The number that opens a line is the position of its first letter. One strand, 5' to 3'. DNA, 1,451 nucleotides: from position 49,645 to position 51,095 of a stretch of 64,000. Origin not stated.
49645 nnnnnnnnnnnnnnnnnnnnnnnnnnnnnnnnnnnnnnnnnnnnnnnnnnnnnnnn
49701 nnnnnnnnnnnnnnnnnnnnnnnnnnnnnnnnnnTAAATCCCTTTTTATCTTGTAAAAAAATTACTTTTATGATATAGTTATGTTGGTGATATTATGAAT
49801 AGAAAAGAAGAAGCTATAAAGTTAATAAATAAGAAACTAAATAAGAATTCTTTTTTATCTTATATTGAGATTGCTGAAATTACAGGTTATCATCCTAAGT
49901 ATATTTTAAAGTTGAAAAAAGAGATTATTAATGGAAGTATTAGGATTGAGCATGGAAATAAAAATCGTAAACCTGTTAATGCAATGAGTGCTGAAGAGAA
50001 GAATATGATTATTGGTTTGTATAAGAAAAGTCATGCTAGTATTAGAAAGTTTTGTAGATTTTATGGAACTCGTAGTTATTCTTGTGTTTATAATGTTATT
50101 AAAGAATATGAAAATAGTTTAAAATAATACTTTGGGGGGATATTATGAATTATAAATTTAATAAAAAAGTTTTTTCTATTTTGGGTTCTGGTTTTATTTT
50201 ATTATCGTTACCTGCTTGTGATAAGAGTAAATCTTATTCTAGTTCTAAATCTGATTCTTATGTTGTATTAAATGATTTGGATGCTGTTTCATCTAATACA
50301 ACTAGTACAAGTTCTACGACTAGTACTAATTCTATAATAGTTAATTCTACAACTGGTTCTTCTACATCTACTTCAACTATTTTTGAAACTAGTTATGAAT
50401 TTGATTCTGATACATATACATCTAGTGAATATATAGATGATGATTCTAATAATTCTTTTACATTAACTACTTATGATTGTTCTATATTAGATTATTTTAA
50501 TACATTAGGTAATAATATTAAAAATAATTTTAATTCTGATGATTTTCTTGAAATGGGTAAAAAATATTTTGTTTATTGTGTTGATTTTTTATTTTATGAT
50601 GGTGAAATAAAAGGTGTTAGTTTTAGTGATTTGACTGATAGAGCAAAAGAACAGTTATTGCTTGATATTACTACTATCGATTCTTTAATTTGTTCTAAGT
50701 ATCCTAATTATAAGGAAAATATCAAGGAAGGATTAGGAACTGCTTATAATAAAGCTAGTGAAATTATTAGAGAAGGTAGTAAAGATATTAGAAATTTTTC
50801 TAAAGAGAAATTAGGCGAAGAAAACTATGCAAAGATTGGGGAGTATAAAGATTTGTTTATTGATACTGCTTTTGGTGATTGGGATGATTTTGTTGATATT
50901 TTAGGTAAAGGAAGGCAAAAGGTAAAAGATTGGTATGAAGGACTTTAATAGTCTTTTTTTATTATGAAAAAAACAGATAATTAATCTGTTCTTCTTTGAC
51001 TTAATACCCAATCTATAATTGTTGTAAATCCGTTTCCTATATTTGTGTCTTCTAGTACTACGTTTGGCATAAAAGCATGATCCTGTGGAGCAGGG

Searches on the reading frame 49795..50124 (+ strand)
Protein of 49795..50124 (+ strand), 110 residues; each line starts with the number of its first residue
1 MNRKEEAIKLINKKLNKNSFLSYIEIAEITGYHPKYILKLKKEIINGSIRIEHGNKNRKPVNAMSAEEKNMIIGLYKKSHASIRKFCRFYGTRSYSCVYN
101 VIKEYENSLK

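Call 3: search_protein_families(library=pfam, proteins=[window:49795-50124:+], max_evalue=10)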
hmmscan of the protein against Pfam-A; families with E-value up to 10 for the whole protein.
window:49795-50124:+ (110 aa): 5 families
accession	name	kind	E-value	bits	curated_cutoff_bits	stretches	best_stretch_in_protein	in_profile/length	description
PF13518.12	HTH_28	-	5.2e-07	30.1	25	1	72-107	5-38/52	Helix-turn-helix domain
PF13551.12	HTH_29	-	0.0033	17.9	28.1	2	76-107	8-38/64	Winged helix-turn helix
PF13384.12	HTH_23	-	0.02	15.2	24.6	1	72-107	10-43/50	Homeodomain-like domain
PF00286.25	Flexi_CP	-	0.1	13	27.5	1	65-96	56-86/138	Viral coat protein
PF19575.5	HTH_58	-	0.19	12.1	23.8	1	79-109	25-54/62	Helix-turn-helix domain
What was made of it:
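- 49795..50127 (+): Conserved downstream neighbour with its own promoter-like site: a 110-aa basic HTH_28 protein (pI 9.8). It is context and not shown to belong to the operon. Pfam HTH_28, E=5e-7 (call 3).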

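Call 4: search_protein_families(library=ncbifam, proteins=[window:49795-50124:+], max_evalue=10)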
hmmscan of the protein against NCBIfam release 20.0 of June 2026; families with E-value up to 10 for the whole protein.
window:49795-50124:+ (110 aa): 1 family
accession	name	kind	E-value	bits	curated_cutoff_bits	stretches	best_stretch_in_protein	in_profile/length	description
NF033594.2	transpos_ISNCY_2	equivalog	0.00063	19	250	1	34-88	24-79/368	ISNCY family transposase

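Call 45: search_protein_families(library=padloc, proteins=[window:49795-50124:+], max_evalue=0.1)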
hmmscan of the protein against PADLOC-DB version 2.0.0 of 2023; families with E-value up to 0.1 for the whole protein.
window:49795-50124:+ (110 aa): 0 families

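Call 46: search_protein_families(library=phrogs, proteins=[window:49795-50124:+], max_evalue=0.1)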
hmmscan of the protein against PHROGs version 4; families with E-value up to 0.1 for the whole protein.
window:49795-50124:+ (110 aa): 3 families
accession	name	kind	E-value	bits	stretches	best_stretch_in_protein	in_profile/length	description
phrog_7729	-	unknown function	0.0096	16.9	1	3-77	36-108/181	-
phrog_151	-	integration and excision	0.01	15.4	1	18-107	78-170/582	transposase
phrog_21037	-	unknown function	0.029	14.7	0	56-85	46-75/257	-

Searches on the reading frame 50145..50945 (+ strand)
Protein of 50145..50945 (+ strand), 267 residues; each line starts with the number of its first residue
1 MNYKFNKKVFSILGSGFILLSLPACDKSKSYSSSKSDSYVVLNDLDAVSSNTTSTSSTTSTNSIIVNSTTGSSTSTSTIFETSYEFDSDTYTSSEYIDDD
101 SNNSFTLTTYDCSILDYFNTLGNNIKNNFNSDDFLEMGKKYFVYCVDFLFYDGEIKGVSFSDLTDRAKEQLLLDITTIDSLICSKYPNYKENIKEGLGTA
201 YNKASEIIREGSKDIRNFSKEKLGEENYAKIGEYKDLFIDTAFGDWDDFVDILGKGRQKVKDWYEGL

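Call 3: search_protein_families(library=pfam, proteins=[window:50145-50945:+], max_evalue=10)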
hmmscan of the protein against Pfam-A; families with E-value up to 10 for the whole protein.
window:50145-50945:+ (267 aa): 2 families
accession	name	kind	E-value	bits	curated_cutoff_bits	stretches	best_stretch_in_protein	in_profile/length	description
PF16854.11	VPS53_C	-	0.017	16.2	24.7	1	169-220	1-51/89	Vacuolar protein sorting-associated protein 53 C-terminus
PF25728.1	US29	-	0.25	10.7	27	1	47-94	20-67/324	Cytomegalovirus US29 protein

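Call 4: search_protein_families(library=ncbifam, proteins=[window:50145-50945:+], max_evalue=10)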
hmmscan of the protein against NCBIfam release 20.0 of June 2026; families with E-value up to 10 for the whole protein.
window:50145-50945:+ (267 aa): 0 families

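Call 45: search_protein_families(library=padloc, proteins=[window:50145-50945:+], max_evalue=0.1)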
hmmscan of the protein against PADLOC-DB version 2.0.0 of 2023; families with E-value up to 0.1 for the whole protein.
window:50145-50945:+ (267 aa): 0 families

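Call 46: search_protein_families(library=phrogs, proteins=[window:50145-50945:+], max_evalue=0.1)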
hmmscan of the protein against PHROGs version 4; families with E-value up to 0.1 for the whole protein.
window:50145-50945:+ (267 aa): 0 families
